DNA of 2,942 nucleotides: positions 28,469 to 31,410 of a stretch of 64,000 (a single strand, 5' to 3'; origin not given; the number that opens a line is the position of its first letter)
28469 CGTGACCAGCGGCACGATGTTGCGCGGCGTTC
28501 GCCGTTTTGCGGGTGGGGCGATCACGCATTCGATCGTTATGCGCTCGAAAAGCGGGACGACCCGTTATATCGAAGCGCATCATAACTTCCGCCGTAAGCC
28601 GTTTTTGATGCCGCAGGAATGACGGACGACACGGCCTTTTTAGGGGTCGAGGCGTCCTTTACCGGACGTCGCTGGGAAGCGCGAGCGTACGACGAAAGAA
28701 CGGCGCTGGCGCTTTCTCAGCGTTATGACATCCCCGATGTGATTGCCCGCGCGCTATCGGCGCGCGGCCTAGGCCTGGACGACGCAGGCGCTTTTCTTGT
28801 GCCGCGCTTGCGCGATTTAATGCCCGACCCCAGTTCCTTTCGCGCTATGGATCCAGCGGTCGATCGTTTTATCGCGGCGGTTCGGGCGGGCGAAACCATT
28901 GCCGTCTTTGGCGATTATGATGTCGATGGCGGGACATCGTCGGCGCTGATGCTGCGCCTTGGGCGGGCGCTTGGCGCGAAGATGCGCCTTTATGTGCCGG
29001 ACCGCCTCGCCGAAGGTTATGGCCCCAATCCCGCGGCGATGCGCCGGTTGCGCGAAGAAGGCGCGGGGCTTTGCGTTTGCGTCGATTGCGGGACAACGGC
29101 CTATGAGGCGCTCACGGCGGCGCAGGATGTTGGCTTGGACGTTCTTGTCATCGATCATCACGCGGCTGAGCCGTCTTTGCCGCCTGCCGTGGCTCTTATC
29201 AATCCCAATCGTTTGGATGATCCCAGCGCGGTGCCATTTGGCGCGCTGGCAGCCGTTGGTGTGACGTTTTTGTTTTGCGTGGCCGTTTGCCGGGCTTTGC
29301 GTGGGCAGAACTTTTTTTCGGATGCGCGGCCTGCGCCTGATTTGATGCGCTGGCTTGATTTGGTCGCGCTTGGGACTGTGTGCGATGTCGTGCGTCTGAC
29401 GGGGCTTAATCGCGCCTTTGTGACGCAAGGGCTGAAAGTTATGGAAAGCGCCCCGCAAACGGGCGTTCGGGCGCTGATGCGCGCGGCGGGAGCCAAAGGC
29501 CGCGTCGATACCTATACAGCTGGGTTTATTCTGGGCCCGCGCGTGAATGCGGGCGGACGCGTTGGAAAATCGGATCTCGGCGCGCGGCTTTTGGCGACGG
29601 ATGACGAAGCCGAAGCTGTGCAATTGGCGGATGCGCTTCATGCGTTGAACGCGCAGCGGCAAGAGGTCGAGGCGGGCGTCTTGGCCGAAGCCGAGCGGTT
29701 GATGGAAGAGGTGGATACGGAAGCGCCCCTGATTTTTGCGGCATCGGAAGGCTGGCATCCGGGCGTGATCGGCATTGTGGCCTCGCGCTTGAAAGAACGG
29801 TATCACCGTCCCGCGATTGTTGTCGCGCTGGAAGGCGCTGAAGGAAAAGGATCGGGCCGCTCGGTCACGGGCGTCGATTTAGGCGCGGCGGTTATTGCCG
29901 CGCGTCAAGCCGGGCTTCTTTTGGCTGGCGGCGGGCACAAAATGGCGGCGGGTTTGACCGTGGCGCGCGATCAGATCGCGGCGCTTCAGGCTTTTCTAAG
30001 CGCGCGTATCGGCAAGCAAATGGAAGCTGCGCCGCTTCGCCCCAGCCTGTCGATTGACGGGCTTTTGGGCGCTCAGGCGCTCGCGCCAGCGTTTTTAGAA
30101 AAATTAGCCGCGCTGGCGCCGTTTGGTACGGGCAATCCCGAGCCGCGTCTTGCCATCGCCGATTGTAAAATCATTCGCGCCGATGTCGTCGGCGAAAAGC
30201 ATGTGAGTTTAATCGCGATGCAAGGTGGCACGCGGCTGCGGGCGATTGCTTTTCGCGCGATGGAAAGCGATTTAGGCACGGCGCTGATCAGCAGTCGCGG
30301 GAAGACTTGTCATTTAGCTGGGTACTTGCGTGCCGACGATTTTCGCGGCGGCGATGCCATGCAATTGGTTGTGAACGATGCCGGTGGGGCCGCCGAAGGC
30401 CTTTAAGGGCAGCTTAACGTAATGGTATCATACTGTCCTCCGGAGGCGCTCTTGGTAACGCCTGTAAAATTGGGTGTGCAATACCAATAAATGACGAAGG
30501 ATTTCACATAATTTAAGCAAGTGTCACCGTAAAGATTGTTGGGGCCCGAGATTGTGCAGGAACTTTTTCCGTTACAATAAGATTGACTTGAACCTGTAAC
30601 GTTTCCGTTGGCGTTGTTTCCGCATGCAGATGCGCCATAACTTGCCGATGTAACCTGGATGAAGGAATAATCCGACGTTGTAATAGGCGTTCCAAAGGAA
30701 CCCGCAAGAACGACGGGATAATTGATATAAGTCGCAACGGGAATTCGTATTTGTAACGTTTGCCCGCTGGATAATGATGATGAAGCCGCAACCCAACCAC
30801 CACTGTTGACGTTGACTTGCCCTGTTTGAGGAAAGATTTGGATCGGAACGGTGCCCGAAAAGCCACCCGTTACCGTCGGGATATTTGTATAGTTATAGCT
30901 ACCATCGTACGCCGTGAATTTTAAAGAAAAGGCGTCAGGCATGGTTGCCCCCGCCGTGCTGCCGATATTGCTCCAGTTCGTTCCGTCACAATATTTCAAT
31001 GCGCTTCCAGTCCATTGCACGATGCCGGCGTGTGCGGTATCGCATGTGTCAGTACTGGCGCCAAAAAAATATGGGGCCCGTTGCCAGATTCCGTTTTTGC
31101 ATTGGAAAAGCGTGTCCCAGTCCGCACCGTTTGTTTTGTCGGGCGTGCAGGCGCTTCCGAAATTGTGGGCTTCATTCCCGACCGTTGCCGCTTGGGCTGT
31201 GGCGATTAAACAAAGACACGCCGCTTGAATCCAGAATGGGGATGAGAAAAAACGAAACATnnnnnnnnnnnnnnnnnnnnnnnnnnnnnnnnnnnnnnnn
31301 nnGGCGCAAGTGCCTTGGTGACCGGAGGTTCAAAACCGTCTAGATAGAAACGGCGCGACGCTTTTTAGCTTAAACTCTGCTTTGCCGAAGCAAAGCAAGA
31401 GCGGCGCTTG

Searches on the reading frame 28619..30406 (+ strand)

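Call 16: search_protein_families(library=pfam, proteins=[window:28619-30406:+], max_evalue=0.01)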
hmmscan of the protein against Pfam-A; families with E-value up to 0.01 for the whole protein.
window:28619-30406:+ (595 aa): 3 families
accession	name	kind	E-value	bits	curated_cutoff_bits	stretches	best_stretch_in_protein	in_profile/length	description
PF17768.7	RecJ_OB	-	1.8e-20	73.4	27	1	479-587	1-107/107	RecJ OB domain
PF01368.27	DHH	-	9.5e-18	65.1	28.1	1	93-228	1-104/125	DHH family, N-terminal domain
PF02272.25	DHHA1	-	9.1e-17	61.8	25.9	1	371-464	4-100/102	DHHA1 domain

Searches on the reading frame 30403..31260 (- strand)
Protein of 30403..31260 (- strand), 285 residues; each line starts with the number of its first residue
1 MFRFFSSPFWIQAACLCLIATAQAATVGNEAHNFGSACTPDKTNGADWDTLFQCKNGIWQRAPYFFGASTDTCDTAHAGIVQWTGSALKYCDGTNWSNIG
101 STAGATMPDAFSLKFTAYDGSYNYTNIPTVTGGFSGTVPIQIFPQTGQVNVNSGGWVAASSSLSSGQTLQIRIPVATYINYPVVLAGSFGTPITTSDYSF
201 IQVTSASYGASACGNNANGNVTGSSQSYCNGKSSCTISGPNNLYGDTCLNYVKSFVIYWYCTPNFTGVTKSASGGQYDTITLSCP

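Call 15: find_encoding_contigs(protein=window:30403-31260:-, flank=3000, max_places=10)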
Protein window:30403-31260:- (285 aa): 4 contigs read that carry it; 3 places shown.
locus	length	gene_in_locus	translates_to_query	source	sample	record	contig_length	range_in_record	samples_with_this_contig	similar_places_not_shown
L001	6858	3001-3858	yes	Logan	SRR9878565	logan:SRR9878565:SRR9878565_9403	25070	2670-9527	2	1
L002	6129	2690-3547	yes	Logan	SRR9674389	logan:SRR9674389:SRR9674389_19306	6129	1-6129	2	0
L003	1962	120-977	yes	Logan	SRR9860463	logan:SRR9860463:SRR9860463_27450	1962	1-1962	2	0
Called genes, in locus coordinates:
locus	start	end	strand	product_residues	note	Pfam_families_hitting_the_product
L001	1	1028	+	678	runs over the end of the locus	-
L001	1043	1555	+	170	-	-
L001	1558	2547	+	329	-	PF01156:IU_nuc_hydro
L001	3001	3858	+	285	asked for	-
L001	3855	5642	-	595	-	PF01368:DHH, PF02272:DHHA1, PF17768:RecJ_OB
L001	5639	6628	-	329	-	PF03320:FBPase_glpX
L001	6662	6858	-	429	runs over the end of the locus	PF03447:NAD_binding_3, PF00742:Homoserine_dh, PF01842:ACT (weak)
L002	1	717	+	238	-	?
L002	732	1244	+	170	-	-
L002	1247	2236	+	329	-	PF01156:IU_nuc_hydro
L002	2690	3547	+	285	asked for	-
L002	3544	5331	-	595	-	PF01368:DHH, PF02272:DHHA1, PF17768:RecJ_OB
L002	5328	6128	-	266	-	?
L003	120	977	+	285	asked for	-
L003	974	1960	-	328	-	?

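Call 16: search_protein_families(library=pfam, proteins=[window:30403-31260:-], max_evalue=0.01)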
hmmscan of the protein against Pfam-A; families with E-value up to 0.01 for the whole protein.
window:30403-31260:- (285 aa): 1 family
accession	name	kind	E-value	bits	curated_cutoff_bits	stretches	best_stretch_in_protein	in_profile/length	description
PF02140.24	SUEL_Lectin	-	4.1e-05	24.3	31.4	1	197-261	5-80/80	D-galactoside/L-rhamnose binding SUEL lectin domain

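Call 17: find_homologous_proteins(query=window:30403-31260:-, max_evalue=0.001)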
Query window:30403-31260:- (285 aa): 4 proteins with E <= 0.001 among 902 candidates.
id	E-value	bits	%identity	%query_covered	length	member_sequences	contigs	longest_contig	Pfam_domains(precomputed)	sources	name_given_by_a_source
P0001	3.1e-190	649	100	100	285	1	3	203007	-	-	-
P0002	5.6e-81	290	56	92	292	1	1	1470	-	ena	-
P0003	5.2e-28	116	40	66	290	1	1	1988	-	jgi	jgi:hypothetical protein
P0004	1.2e-21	95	38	63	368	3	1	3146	-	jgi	jgi:hypothetical protein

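Call 18: find_encoding_contigs(protein=P0002, flank=5000)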
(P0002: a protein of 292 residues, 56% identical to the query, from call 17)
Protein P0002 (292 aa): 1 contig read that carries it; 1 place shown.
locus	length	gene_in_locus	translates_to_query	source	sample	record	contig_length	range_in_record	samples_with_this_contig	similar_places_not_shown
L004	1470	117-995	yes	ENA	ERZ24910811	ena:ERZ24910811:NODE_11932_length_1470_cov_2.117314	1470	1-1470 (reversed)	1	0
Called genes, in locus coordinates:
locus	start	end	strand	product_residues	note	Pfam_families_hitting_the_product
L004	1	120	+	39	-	?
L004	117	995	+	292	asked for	-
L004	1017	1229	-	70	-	-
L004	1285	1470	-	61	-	?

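Call 33: find_encoding_contigs(protein=P0003, flank=3000, max_places=3)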
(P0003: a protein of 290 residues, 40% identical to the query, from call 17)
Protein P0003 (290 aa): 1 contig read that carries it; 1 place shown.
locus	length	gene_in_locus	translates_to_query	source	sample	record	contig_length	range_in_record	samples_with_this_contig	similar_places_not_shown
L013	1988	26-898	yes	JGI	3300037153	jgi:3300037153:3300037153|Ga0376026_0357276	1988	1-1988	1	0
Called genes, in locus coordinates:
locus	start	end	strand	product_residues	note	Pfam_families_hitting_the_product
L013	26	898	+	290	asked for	-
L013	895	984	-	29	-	-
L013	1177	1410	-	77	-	-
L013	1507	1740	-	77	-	-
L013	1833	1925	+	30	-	-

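Call 34: find_encoding_contigs(protein=P0004, flank=3000, max_places=3)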
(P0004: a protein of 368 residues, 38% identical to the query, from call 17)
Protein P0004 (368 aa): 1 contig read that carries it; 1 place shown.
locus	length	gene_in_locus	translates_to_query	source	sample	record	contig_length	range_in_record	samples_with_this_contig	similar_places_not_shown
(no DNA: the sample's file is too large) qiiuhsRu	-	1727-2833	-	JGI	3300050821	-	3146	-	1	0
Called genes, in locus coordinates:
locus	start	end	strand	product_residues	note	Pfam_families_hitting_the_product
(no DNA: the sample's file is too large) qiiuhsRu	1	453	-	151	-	?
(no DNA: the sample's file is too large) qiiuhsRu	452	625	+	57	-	-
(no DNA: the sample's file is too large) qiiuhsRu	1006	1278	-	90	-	-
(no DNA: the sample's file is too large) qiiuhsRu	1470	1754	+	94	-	-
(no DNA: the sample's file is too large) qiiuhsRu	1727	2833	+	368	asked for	-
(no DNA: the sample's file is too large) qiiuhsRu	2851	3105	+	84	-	-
